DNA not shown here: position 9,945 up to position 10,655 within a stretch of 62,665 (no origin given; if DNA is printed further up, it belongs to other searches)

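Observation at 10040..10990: Low-G+C two-gene island: HEPN-like protein coupled to a partner of unknown family (candidate new TA/defence pair)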

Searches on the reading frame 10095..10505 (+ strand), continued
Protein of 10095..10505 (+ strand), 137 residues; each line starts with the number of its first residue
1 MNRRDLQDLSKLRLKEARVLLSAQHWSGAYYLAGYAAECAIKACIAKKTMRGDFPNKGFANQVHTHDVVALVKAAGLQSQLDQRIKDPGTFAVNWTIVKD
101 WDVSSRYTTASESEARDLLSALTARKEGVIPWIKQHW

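Call 73: search_solved_structures(query=L011:5049-5438:+, max_evalue=0.01, show_alignments=5)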
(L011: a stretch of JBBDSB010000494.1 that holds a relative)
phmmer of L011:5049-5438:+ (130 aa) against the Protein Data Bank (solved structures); distinct sequences matched with E-value up to 0.01: 2.
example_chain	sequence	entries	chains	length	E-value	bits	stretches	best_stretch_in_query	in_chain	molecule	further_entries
6l3f_A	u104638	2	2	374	0.0079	19.9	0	24-101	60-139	UTP:RNA uridylyltransferase 1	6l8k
7xs4_A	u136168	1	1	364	0.0082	19.9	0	24-101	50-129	UTP:RNA uridylyltransferase 1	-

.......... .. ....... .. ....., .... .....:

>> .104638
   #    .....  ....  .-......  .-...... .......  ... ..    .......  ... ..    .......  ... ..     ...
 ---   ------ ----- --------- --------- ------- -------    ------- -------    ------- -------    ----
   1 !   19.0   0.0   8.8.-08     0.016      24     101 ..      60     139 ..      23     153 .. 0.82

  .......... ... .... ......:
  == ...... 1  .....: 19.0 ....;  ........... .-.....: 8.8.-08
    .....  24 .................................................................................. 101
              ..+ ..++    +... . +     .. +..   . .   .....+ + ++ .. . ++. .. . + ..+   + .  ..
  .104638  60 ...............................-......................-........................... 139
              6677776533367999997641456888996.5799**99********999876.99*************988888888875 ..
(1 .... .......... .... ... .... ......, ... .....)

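Call 80: find_related_loci(query=A3, collection=viral_contigs, flank=5000)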
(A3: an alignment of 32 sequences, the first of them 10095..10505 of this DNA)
Query A3 (137 aa) in viral_contigs; peptide patterns used: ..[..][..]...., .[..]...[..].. (x = any residue, [..] = any of these).
58 stretches matched a pattern; 40 encode a relative of the query (tblastn E <= 1e-3); 40 distinct loci.
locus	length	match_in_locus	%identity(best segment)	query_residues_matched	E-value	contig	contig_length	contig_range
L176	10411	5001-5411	49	1-137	4e-42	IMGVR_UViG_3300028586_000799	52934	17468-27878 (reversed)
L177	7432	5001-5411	52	1-137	1e-39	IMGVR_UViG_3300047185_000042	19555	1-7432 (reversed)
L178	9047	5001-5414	41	1-137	2e-37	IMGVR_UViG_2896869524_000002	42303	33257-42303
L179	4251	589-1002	43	1-137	4e-37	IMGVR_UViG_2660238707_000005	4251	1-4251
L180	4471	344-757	44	1-137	6e-37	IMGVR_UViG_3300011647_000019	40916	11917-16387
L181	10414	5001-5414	44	1-137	5e-37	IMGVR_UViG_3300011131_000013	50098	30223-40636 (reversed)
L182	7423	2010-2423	44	1-137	2e-36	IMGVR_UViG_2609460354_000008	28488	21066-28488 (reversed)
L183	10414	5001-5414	44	1-137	2e-36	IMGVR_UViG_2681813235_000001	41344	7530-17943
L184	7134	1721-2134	44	1-137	2e-36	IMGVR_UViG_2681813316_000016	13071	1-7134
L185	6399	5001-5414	44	1-137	2e-36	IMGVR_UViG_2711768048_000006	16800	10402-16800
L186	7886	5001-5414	44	1-137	2e-36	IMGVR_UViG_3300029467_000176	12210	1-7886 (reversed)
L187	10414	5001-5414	43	1-137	2e-36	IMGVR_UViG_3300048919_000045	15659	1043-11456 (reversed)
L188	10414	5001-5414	44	1-137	2e-36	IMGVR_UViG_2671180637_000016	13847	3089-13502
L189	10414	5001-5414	44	1-137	2e-36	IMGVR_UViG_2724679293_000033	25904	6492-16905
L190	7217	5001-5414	44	1-137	2e-36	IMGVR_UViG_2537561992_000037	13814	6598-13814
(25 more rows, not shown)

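Call 81: get_annotated_region(hit=H1, flank=5000)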
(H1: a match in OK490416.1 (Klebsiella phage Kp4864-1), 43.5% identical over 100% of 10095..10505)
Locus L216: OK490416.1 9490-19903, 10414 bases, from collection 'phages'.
description: UNVERIFIED: Klebsiella phage Kp4864-1, complete genome.
organism: Klebsiella phage Kp4864-1 (NCBI taxid 2895873)
taxonomy: Viruses; Duplodnaviria; Heunggongvirae; Uroviricota; Caudoviricetes
host: Klebsiella pneumoniae; source: -; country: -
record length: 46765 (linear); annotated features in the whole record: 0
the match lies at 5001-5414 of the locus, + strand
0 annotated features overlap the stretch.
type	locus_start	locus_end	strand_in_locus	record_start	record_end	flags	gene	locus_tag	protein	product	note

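Call 100: search_protein_families(library=pfam, alignment_id=A4, max_evalue=0.00001)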
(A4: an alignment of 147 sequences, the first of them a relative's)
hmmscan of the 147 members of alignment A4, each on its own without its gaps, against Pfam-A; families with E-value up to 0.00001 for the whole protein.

A. member 1, L011:5410-5742:+ (111 aa): 1 family
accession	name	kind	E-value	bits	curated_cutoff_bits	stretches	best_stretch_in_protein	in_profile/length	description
PF01934.22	HepT-like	-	2e-22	79.6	23.5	1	12-105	1-117/120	Ribonuclease HepT-like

B. families by the number of members that match (of 147 scanned): 154 families (the first 25 are shown)
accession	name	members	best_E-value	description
PF00899.27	ThiF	4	5.5e-85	ThiF family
PF03372.29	Exo_endo_phos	4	5.2e-37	Endonuclease/Exonuclease/phosphatase family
PF00581.25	Rhodanese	4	4.5e-20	Rhodanese-like domain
PF02597.26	ThiS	4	1.6e-13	ThiS family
PF05167.17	DUF711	3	2.8e-180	Uncharacterised ACR (DUF711)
PF00069.31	Pkinase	3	6.6e-37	Protein kinase domain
PF09285.17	Elong-fact-P_C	3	4.7e-26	Elongation factor P, C-terminal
PF01408.29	GFO_IDH_MocA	3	4.8e-26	Oxidoreductase family, NAD-binding Rossmann fold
PF07714.23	PK_Tyr_Ser-Thr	3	5.4e-26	Protein tyrosine and serine/threonine kinase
PF01132.26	EFP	3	7e-20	Elongation factor P (EF-P) OB domain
PF08207.18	EFP_N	3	8.4e-19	Elongation factor P (EF-P) KOW-like domain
PF00931.28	NB-ARC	3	2.1e-09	NB-ARC domain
PF01636.29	APH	3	3e-09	Phosphotransferase enzyme family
PF13401.12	AAA_22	3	5.6e-07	AAA domain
PF00501.34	AMP-binding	2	2.9e-73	AMP-binding enzyme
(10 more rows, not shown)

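Call 101: search_protein_families(library=padloc, alignment_id=A4, max_evalue=1e-10)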
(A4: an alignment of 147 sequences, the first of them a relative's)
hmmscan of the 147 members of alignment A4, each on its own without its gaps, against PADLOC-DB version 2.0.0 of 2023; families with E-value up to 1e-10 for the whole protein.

A. member 1, L011:5410-5742:+ (111 aa): 0 families

B. families by the number of members that match (of 147 scanned): 153 families (the first 25 are shown)
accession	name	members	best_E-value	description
PDLC00855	E1-E2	4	1.9e-19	E1-E2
PDLC00847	E1-E2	4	2.3e-19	E1-E2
PDLC00829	E1-E2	4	1.2e-18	E1-E2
PDLC00848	E1-E2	4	2.8e-17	E1-E2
PDLC00836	E1-E2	4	3.2e-17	E1-E2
PDLC00837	E1-E2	4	6e-17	E1-E2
PDLC00844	E1-E2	4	1e-16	E1-E2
PDLC00856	E1-E2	4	1.4e-15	E1-E2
PDLC00843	E1-E2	4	5.8e-15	E1-E2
PDLC00839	E1-E2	4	5.9e-15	E1-E2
PDLC00832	E1-E2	4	1.3e-14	E1-E2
PDLC00842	E1-E2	4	1.8e-13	E1-E2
PDLC00851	E1-E2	4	6.7e-13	E1-E2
PDLC00828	E1-E2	4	8.6e-13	E1-E2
PDLC00835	E1-E2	4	2.8e-12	E1-E2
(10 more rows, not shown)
